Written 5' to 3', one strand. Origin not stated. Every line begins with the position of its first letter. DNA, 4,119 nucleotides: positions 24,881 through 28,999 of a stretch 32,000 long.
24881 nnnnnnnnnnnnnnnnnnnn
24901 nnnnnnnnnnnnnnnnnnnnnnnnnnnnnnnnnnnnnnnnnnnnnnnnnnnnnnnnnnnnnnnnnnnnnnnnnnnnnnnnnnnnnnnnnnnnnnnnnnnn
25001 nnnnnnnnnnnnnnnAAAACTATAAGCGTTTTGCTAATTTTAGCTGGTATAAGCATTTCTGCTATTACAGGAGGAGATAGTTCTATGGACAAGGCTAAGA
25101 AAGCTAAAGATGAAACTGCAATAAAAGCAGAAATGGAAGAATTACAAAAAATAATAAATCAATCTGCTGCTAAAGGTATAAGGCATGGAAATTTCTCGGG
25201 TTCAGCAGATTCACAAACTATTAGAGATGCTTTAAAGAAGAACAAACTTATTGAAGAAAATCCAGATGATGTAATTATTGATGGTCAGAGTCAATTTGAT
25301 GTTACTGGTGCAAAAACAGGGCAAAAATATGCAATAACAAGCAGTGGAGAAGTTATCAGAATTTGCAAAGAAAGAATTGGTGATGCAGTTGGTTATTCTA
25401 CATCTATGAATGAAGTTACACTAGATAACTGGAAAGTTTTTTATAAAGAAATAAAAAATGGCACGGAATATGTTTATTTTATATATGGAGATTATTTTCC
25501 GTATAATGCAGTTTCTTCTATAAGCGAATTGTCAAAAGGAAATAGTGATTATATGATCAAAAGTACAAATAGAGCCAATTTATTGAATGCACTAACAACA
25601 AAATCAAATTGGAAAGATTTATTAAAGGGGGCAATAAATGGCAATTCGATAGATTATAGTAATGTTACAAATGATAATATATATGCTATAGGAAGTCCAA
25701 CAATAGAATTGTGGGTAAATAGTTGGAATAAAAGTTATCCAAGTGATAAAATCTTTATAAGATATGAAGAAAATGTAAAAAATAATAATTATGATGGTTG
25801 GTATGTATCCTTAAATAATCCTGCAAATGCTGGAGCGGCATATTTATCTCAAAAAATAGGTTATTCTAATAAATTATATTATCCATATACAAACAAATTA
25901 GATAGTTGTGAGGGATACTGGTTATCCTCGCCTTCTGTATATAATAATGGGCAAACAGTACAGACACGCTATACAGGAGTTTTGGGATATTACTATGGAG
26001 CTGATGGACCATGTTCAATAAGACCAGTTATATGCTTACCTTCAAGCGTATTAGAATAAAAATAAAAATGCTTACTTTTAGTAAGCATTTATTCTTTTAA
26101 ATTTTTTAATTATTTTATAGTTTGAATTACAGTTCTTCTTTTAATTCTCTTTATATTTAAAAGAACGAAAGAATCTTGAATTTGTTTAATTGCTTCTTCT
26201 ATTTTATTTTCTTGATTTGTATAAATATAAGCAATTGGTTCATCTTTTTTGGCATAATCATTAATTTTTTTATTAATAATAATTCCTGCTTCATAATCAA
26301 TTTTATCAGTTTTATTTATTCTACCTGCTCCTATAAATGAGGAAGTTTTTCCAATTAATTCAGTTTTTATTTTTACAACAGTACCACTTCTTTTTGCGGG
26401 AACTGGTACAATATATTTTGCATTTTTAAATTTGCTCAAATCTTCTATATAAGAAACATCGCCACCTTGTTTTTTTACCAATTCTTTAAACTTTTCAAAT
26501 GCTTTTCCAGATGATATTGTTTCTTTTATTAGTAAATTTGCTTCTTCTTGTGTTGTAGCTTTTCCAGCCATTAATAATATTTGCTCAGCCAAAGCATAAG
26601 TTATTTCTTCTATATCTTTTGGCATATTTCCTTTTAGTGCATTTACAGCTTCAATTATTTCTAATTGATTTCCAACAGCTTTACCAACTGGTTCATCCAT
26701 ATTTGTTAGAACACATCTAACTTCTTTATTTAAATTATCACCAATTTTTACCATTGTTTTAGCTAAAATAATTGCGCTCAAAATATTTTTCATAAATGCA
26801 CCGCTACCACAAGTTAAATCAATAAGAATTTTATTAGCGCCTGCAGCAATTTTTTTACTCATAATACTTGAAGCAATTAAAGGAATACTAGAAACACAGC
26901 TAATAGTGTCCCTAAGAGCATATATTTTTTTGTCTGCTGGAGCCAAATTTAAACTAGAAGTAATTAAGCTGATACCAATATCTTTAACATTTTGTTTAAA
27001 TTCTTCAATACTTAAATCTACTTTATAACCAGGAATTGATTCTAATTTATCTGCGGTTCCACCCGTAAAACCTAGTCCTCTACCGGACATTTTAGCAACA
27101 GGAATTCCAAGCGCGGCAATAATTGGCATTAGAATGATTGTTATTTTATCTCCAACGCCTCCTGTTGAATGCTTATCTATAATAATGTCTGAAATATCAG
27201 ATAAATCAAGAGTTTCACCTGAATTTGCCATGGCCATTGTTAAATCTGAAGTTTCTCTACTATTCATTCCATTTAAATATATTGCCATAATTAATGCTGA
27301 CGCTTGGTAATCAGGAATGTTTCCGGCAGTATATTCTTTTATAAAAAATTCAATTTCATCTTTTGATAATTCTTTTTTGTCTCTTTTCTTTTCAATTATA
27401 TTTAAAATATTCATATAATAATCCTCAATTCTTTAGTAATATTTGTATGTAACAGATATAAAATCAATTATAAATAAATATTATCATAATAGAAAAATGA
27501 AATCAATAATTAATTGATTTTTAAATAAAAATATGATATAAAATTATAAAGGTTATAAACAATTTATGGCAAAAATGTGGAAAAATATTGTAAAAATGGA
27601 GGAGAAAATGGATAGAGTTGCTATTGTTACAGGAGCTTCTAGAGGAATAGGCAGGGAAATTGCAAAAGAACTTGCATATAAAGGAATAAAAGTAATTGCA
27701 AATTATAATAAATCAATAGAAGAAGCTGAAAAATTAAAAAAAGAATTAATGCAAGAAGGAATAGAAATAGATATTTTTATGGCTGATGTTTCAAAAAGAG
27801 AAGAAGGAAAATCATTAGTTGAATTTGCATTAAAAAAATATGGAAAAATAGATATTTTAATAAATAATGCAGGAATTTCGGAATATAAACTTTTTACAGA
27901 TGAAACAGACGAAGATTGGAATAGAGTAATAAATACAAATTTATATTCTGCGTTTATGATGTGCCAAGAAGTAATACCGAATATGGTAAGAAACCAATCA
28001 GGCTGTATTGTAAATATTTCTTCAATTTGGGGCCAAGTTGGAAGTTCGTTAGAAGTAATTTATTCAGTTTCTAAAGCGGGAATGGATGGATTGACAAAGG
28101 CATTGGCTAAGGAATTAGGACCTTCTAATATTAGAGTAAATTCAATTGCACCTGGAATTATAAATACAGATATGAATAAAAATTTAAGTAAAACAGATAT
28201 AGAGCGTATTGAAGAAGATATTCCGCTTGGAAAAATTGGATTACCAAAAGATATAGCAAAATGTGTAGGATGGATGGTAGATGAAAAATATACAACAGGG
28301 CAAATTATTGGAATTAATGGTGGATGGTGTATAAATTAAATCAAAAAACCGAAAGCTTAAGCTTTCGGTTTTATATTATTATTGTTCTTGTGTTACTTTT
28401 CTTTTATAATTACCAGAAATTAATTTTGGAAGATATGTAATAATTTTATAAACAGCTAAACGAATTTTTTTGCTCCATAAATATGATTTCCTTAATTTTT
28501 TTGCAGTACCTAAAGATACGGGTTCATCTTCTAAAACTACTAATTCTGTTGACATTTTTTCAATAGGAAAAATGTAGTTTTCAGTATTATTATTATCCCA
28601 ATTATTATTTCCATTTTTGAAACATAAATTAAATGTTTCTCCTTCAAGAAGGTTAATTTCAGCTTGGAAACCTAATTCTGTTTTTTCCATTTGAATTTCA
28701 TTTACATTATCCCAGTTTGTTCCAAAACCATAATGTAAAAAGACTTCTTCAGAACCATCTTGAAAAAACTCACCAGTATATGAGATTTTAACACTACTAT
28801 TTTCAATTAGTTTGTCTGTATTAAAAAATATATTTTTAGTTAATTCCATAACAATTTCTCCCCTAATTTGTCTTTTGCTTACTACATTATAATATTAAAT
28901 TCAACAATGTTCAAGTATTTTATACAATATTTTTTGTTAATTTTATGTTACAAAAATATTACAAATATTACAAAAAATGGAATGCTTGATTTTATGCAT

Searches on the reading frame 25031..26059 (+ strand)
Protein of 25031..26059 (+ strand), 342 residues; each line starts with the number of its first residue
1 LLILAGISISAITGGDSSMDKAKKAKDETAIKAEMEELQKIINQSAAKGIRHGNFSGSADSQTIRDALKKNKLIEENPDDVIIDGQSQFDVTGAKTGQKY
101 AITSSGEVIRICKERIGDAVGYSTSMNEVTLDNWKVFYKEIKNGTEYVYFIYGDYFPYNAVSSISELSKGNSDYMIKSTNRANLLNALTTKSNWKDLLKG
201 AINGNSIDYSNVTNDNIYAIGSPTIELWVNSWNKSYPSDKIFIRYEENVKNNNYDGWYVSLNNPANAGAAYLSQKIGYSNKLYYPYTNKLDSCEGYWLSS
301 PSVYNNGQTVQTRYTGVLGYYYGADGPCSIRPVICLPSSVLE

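Call 10: search_protein_families(library=pfam, proteins=[window:25031-26059:+], max_evalue=0.001)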
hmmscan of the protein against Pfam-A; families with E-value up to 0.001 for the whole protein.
window:25031-26059:+ (342 aa): 0 families

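Call 120: search_solved_structures(query=window:25031-26056:+, max_evalue=1)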
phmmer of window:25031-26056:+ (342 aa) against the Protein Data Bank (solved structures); distinct sequences matched with E-value up to 1: 0.

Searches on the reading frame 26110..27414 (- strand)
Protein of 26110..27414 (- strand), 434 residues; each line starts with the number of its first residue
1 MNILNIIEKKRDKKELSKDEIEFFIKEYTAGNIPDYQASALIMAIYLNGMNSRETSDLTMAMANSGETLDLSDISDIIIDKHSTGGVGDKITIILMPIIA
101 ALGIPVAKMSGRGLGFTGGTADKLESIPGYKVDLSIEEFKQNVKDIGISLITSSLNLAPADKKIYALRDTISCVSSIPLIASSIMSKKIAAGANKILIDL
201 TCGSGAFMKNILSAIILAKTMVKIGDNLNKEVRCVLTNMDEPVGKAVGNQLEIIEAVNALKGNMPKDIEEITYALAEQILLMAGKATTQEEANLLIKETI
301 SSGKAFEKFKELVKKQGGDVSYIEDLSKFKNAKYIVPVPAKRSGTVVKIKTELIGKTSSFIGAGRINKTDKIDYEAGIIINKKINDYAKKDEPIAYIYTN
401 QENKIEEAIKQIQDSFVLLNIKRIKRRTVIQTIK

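Call 10: search_protein_families(library=pfam, proteins=[window:26110-27414:-], max_evalue=0.001)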
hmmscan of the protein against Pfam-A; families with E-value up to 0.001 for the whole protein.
window:26110-27414:- (434 aa): 3 families
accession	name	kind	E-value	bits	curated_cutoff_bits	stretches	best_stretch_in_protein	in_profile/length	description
PF00591.27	Glycos_transf_3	-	1.5e-38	133.3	27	1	77-305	3-252/253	Glycosyl transferase family, a/b domain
PF02885.22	Glycos_trans_3N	-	1.2e-22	79.8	26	1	5-66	2-63/63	Glycosyl transferase family, helical bundle domain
PF07831.19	PYNP_C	-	4.5e-20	71.5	27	1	346-416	2-72/75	Pyrimidine nucleoside phosphorylase C-terminal domain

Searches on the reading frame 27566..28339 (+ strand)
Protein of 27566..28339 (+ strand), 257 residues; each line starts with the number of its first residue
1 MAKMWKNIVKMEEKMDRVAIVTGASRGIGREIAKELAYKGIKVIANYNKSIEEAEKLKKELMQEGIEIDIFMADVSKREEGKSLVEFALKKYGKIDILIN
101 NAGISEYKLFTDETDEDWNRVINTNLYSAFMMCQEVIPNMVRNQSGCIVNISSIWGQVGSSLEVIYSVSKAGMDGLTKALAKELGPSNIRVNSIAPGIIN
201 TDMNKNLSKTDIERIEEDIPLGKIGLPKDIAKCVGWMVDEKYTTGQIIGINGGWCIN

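Call 10: search_protein_families(library=pfam, proteins=[window:27566-28339:+], max_evalue=0.001)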
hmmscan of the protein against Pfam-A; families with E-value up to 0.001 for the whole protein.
window:27566-28339:+ (257 aa): 6 families
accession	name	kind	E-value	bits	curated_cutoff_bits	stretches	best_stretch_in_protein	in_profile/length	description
PF00106.31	adh_short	-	9.4e-66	221.5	26.6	1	17-210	1-193/195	short chain dehydrogenase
PF13561.12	adh_short_C2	-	6.8e-61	206.3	27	1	23-254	1-235/236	Enoyl-(Acyl carrier protein) reductase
PF08659.16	KR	-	6.1e-18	65.8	22.6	1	20-181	4-164/180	KR domain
PF23441.1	SDR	-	3.2e-08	33.7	27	1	125-253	122-254/258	SDR-like rossmann domain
PF08643.16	DUF1776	-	9.1e-06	25.7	25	1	115-211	113-210/294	Fungal family of unknown function (DUF1776)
PF01370.27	Epimerase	-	3.6e-05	23.7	20.9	1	20-128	2-100/240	NAD dependent epimerase/dehydratase family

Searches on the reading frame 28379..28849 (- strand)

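Call 11: search_protein_families(library=pfam, proteins=[window:28379-28849:-], max_evalue=0.001)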
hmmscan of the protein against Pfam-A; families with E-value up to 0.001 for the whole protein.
window:28379-28849:- (156 aa): 2 families
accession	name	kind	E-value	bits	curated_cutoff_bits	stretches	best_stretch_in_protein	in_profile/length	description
PF16760.10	CBM53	-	3.6e-09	37.2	27.6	1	20-67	1-48/57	Starch/carbohydrate-binding module (family 53)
PF03423.18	CBM_25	-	2.6e-08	34.6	27.3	1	31-96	15-83/106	Carbohydrate binding domain (family 25)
